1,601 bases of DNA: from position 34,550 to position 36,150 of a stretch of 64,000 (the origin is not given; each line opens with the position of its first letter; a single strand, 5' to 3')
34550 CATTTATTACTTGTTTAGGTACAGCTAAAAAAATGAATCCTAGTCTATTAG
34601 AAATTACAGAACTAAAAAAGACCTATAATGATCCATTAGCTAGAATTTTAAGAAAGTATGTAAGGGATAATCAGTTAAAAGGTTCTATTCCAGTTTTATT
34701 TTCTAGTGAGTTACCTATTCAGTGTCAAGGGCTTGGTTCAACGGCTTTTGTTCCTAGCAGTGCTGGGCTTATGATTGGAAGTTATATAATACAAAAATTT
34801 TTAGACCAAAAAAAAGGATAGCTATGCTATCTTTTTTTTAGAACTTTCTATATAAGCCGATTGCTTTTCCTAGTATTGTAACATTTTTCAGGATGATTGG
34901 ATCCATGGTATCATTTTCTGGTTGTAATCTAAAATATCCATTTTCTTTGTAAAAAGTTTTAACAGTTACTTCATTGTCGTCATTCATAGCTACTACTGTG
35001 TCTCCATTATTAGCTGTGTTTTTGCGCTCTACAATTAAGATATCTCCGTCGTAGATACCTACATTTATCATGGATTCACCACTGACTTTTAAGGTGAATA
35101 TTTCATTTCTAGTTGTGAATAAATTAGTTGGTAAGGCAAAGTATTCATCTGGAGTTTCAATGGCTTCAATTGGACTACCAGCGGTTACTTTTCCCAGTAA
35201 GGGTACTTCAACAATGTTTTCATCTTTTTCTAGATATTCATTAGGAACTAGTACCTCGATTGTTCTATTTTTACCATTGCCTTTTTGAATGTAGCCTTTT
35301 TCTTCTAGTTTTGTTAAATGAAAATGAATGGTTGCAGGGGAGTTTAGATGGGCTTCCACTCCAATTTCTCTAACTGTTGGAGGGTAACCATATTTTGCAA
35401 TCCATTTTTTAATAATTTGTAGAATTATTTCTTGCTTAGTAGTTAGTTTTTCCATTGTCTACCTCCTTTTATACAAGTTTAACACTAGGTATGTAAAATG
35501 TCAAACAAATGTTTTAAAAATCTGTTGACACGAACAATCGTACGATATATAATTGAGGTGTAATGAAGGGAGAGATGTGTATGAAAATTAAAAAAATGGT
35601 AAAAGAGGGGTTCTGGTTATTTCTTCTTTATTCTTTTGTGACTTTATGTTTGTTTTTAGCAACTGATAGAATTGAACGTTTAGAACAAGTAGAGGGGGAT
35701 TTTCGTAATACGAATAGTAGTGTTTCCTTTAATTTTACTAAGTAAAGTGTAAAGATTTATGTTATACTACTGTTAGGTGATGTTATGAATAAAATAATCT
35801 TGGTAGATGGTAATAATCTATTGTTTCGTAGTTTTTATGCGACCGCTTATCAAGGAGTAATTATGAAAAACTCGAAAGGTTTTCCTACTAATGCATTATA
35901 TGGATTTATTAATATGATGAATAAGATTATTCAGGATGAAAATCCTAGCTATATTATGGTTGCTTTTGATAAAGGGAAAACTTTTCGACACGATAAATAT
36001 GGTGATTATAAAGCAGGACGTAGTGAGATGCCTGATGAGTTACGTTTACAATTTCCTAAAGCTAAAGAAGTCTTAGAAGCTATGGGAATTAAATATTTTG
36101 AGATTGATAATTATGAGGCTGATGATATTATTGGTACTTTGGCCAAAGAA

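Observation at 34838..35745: lexA with a divergent small membrane-protein gene whose promoter carries a LexA-box-like site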

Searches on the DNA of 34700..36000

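Call 66: search_rna_families(source=window, start=34700, end=36000, threshold=evalue, max_evalue=1)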
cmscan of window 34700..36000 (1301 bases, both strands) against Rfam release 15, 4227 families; matches with E-value up to 1: 0.
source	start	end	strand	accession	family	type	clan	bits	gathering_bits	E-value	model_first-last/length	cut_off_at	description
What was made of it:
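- On Type I toxin of the TisB/DinQ kind: No Rfam match at E of 1 or less in 34700-36000 (call 66).
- Tried and rejected: Rfam on the locus found nothing (call 66).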

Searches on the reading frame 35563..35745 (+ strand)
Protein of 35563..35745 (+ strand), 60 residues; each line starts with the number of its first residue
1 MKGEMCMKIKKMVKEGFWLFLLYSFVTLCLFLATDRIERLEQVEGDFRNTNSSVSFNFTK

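Call 3: search_protein_families(library=pfam, proteins=[window:35563-35745:+], max_evalue=0.01)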
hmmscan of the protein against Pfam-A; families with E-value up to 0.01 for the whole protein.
window:35563-35745:+ (60 aa): 0 families

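Call 7: find_homologous_proteins(query=window:35581-35742:+, max_evalue=10)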
Query seq(54 aa) (54 aa): 40 proteins with E <= 10 among 40 candidates.
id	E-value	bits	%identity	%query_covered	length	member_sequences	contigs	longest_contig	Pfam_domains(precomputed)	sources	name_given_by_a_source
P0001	2.6e-27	109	96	100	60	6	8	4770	-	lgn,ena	-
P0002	3.8e-23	96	83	100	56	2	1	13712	-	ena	-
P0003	1.5e-22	95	83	100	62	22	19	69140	-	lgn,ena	-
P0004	2.8e-22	94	81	100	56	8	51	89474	-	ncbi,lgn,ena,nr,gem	ncbi:MAG TPA: hypothetical protein IAD45_03405 [Candidatus Faecimonas intestinavium]|nr:hypothetical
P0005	7.6e-22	92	83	100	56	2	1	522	-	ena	-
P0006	8.0e-22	92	80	100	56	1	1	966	-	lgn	-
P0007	8.2e-22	92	80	100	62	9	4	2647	-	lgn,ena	-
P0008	9.2e-22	92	78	100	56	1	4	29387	-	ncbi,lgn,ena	-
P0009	2.0e-21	91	83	100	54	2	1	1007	-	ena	-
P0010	3.8e-21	90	79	89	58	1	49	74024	-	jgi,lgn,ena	-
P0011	4.2e-21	90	80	100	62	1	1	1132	-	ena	-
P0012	4.5e-21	90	78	100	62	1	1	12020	-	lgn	-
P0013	6.1e-21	90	78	85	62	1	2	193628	-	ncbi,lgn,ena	-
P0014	6.4e-21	90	79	89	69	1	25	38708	-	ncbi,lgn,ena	-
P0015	1.3e-20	89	78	100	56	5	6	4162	-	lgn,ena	-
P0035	2.3e-18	82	74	100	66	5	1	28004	-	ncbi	-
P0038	2.4e-17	78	80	76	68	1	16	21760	-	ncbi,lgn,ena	-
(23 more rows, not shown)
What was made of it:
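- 35581..35745 (+): Small membrane protein gene, 54 aa: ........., membrane helix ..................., then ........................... 40 homologues at 70-96% identity (call 7).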

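Call 10: find_encoding_contigs(protein=P0013, flank=10000, max_places=2)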
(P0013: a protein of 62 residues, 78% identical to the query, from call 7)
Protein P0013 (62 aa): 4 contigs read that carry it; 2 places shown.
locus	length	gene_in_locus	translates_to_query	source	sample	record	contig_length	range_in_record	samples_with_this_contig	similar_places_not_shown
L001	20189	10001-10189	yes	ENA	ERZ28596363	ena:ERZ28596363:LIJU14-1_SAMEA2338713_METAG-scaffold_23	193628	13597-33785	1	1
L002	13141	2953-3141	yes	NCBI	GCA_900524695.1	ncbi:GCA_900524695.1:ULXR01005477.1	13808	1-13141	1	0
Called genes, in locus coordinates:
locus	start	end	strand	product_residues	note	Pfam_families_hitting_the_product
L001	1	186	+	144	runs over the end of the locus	PF02580:Tyr_Deacylase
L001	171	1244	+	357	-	PF01594:AI-2E_transport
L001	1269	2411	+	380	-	-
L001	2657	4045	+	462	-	PF13393:tRNA-synt_His, PF00587:tRNA-synt_2b, PF03129:HGTP_anticodon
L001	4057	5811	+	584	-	PF01336:tRNA_anti-codon, PF01409:tRNA-synt_2d (faint), PF00152:tRNA-synt_2, PF02938:GAD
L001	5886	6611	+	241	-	-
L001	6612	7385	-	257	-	PF12146:Hydrolase_4, PF00561:Abhydrolase_1, PF12697:Abhydrolase_6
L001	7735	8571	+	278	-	-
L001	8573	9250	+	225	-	PF00899:ThiF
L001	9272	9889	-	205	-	PF01726:LexA_DNA_bind, PF00717:Peptidase_S24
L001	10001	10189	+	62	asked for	-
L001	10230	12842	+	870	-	PF02739:5_3_exonuc_N, PF01367:5_3_exonuc, PF22619:DNA_polI_exo1, PF00476:DNA_pol_A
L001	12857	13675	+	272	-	PF01149:Fapy_DNA_glyco, PF06831:H2TH, PF06827:zf-FPG_IleRS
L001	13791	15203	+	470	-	PF00224:PK, PF03328:HpcH_HpaI (faint), PF02887:PK_C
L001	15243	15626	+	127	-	-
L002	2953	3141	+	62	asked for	-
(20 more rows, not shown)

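Call 11: find_encoding_contigs(protein=P0035, flank=10000, max_places=2)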
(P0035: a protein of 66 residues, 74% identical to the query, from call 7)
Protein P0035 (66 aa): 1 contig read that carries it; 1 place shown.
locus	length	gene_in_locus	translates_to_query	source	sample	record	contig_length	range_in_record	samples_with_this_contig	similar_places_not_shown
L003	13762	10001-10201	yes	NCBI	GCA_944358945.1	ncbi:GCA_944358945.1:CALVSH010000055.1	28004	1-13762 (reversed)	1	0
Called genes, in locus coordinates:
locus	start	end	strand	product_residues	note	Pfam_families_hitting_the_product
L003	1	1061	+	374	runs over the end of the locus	-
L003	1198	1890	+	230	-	-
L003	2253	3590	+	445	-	PF13393:tRNA-synt_His, PF00587:tRNA-synt_2b, PF03129:HGTP_anticodon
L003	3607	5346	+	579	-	PF01336:tRNA_anti-codon, PF01409:tRNA-synt_2d (faint), PF00152:tRNA-synt_2, PF02938:GAD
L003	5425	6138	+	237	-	-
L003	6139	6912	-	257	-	PF12146:Hydrolase_4, PF00561:Abhydrolase_1, PF12697:Abhydrolase_6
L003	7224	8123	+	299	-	-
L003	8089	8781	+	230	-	PF00899:ThiF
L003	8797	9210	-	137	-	-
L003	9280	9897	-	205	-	PF01726:LexA_DNA_bind, PF00717:Peptidase_S24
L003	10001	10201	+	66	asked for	-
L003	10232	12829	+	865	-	PF02739:5_3_exonuc_N, PF01367:5_3_exonuc, PF22619:DNA_polI_exo1, PF00476:DNA_pol_A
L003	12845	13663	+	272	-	PF01149:Fapy_DNA_glyco, PF06831:H2TH, PF06827:zf-FPG_IleRS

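Call 12: find_encoding_contigs(protein=P0038, flank=10000, max_places=2)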
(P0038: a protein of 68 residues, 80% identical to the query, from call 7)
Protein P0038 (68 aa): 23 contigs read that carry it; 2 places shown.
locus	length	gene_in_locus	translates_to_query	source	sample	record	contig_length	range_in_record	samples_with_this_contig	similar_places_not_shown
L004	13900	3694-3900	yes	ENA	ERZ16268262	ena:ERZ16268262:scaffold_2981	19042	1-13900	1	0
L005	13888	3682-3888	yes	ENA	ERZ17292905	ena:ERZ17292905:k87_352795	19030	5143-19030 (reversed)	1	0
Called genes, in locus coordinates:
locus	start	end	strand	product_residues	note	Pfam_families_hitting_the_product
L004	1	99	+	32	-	?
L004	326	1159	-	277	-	PF00561:Abhydrolase_1, PF12146:Hydrolase_4, PF12697:Abhydrolase_6, PF00561:Abhydrolase_1 (weak)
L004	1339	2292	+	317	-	-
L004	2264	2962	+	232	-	PF00899:ThiF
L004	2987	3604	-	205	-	PF01726:LexA_DNA_bind, PF00717:Peptidase_S24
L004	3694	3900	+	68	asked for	-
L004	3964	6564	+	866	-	PF02739:5_3_exonuc_N, PF01367:5_3_exonuc, PF22619:DNA_polI_exo1, PF00476:DNA_pol_A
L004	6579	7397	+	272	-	PF01149:Fapy_DNA_glyco, PF06831:H2TH, PF06827:zf-FPG_IleRS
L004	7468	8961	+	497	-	PF00224:PK, PF03328:HpcH_HpaI (weak), PF02887:PK_C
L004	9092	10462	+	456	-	PF18862:ApeA_NTD1, PF18739:HEPN_Apea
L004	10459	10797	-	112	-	-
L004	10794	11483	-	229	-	-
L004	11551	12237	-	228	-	PF00625:Guanylate_kin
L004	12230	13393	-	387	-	PF01467:CTP_transf_like (weak), PF05636:HIGH_NTase1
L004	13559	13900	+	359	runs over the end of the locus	PF03033:Glyco_transf_28, PF04101:Glyco_tran_28_C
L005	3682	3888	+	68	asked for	-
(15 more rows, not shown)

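Call 21: search_protein_representatives(alignment_id=A1)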
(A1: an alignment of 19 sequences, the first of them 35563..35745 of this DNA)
Query: 19 sequences, 62 profile positions. Proteins with E-value up to 0.001 (for the whole library): 42; up to 1e-10: 8; up to 1e-30: 2. The best 42 are listed.
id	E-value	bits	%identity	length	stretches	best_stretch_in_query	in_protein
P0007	1.5e-36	139.9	-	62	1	1-62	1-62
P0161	6.5e-32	125.1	-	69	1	1-62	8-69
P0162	3.5e-17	77.9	-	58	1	5-62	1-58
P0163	5.3e-16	74.1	-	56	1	9-62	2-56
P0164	8.1e-16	73.5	-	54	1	9-62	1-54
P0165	6.0e-15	70.7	-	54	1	9-62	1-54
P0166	5.2e-13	64.5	-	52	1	9-62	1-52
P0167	8.9e-13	63.8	-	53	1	9-62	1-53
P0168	2.2e-09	52.9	-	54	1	9-60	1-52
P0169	5.8e-09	51.6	-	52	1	10-62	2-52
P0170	8.9e-09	50.9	-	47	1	10-45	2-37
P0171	9.3e-09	50.9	-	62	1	9-47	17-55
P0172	9.8e-09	50.8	-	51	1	11-62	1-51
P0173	2.4e-08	49.6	-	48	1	11-45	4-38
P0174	3.5e-08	49.0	-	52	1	9-62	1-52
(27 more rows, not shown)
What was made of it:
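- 35581..35745 (+): 42 cluster representatives (50% identity clusters), nearly all 47-69 aa (call 21).
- The family is confined to one group of uncultured bacteria (calls 7, 21).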

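Call 32: search_protein_families(library=ncbifam, proteins=[window:35581-35742:+], max_evalue=1)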
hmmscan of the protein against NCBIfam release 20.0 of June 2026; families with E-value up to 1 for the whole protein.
seq(54 aa): 0 families

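Call 45: predict_structure(alignment_id=A3)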
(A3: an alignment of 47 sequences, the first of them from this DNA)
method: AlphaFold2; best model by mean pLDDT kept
length: 54 residues; sequences in the alignment: 47
mean_pLDDT: 75.1   pTM: 0.42
mean pLDDT of the five models: 75.1, 74.4, 74.0, 73.1, 72.7
residues with pLDDT >= 90: 17; 70-90: 15; 50-70: 18; < 50: 4
segments of 3 or more residues with pLDDT < 50: none
pLDDT, mean of each block of 10 residues (from residue 1): 82 95 90 66 53 49
secondary structure, 60 per line:
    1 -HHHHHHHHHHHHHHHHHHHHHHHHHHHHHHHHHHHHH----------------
elements in order: H2-38
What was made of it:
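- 35581..35745 (+): AlphaFold2 gives a helix over residues 2-38 with a disordered tail (call 45).
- On SosA family (staphylococci): Helix over residues 2-38 (call 45).
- AlphaFold2 predicts one long helix over residues 2-38 (call 45).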

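Call 59: find_related_loci(query=A1, collection=metagenome_contigs, flank=3000)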
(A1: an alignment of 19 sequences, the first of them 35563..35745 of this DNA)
Query A1 (60 aa) in metagenome_contigs; peptide patterns used: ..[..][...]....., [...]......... (x = any residue, [..] = any of these).
67 stretches matched a pattern; 12 encode a relative of the query (tblastn E <= 1e-3); 12 distinct loci.
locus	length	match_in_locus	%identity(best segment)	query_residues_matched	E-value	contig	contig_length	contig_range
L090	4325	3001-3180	100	1-60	1e-37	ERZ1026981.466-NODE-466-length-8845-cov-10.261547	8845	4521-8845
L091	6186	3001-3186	82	1-60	3e-31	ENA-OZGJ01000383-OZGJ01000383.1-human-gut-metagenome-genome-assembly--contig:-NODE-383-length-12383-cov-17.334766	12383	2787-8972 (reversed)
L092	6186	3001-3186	82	1-60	3e-31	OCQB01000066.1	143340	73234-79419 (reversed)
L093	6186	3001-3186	82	1-60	3e-31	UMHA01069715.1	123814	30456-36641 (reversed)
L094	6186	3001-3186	82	1-60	3e-31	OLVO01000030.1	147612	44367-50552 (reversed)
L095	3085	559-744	81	1-60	1e-30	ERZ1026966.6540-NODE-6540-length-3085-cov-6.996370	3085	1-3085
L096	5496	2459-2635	81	2-60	1e-29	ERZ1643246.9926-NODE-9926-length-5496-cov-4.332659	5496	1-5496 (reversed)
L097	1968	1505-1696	72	1-60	3e-28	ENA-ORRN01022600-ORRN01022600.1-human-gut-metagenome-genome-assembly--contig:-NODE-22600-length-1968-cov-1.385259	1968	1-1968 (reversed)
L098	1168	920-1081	50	7-60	9e-18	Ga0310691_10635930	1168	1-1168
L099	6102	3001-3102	82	15-48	2e-16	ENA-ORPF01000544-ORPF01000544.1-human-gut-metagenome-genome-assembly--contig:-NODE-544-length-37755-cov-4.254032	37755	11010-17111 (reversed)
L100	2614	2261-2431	43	1-60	2e-10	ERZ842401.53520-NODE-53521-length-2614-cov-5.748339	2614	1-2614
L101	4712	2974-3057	50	18-45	2e-5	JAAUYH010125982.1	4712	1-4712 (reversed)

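Call 60: find_related_loci(query=A1, collection=viral_contigs, flank=3000)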
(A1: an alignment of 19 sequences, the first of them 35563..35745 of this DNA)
Query A1 (60 aa) in viral_contigs; peptide patterns used: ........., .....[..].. (x = any residue, [..] = any of these).
25 stretches matched a pattern, but none encodes a relative of the query by tblastn (E <= 1e-3).
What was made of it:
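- No copies occur on viral contigs (call 60).
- Tried and rejected: A1 was used instead: 12 metagenome loci and no viral ones (calls 59, 60).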

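Call 62: search_protein_families(library=phrogs, proteins=[window:35581-35742:+], max_evalue=1)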
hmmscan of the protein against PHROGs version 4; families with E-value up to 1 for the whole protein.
seq(54 aa): 0 families

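Call 63: search_protein_families(library=pfam, alignment_id=A3, max_evalue=1)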
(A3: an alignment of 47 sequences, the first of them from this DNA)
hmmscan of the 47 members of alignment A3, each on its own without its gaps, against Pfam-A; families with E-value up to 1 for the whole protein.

A. member 1, seq(54 aa): 1 family
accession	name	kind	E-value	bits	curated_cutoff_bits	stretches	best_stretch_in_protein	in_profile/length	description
PF19623.4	DUF6128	-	0.16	12.5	27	1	5-52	41-88/113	Family of unknown function (DUF6128)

B. families by the number of members that match (of 47 scanned): 21 families
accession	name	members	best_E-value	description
PF05083.18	LST1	5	0.0089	LST-1 protein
PF13687.11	DUF4153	4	0.016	Domain of unknown function (DUF4153)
PF06808.19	DctM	1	0.0033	Tripartite ATP-independent periplasmic transporter, DctM component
PF02500.21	DNA_pack_N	1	0.0097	Probable DNA packing protein, N-terminus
PF19300.4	BPD_transp_1_N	1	0.018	Binding-prot-dependent transport system membrane comp, N-term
PF13268.11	DUF4059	1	0.02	Protein of unknown function (DUF4059)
PF10192.15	GPR180-TMEM145_TM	1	0.022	GPR180/TMEM145, transmembrane domain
PF02346.21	Vac_Fusion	1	0.041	Chordopoxvirus multifunctional envelope protein A27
PF05620.16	TMEM208_SND2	1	0.042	SRP-independent targeting protein 2/TMEM208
PF04756.19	OST3_OST6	1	0.044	OST3 / OST6 family, transporter family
PF02060.20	ISK_Channel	1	0.045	Slow voltage-gated potassium channel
PF03741.22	TerC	1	0.046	Integral membrane protein TerC family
PF03021.20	CM2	1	0.047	Influenza C virus M2 protein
PF01102.23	Glycophorin_A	1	0.05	Glycophorin A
PF20517.3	TMEM127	1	0.076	Transmembrane protein 127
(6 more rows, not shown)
